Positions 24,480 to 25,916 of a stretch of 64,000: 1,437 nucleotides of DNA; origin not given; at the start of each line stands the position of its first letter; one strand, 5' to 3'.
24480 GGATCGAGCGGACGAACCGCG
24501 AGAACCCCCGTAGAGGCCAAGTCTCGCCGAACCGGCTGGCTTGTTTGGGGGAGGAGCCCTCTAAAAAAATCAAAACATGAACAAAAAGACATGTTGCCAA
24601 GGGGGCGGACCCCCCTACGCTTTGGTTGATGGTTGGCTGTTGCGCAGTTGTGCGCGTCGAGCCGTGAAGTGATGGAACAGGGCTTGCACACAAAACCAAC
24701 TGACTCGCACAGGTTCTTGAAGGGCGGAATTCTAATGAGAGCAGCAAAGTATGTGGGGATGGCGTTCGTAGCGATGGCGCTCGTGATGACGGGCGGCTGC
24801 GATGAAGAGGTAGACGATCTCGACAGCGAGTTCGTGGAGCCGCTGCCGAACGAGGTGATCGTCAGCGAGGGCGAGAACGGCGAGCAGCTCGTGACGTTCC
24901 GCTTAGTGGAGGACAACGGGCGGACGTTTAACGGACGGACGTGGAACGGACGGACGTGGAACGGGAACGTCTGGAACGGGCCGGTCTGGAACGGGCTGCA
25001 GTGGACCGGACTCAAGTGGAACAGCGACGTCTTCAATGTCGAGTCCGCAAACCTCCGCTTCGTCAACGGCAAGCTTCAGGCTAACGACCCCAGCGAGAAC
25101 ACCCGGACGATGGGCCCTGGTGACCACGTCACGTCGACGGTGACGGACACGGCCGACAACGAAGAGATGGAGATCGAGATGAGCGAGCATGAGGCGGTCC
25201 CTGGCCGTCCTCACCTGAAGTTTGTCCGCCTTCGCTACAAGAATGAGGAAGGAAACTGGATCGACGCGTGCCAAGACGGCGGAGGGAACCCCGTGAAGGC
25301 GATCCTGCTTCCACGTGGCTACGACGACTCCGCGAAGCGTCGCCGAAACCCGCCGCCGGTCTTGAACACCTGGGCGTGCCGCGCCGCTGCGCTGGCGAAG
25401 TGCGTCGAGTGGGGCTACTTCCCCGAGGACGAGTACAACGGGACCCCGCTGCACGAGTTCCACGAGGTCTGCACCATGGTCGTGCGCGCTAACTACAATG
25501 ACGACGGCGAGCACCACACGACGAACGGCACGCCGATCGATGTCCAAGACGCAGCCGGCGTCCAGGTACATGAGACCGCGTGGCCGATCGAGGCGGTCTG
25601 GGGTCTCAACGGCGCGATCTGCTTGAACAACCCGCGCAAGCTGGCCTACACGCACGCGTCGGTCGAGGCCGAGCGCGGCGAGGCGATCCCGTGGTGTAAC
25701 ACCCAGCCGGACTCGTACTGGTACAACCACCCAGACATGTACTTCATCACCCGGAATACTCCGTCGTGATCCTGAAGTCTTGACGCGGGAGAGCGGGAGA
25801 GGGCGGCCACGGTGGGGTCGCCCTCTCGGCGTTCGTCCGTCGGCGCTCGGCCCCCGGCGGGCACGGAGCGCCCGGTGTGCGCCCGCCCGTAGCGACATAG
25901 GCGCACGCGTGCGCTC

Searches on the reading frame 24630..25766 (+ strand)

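Call 45: search_protein_families(library=pfam, proteins=[window:24630-25766:+], max_evalue=0.0001)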
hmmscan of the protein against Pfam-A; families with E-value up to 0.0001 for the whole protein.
window:24630-25766:+ (379 aa): 1 family
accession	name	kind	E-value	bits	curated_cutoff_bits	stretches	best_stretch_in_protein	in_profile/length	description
PF20032.4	ADYC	-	1.1e-39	136.8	27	1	174-337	13-175/176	ADYC domain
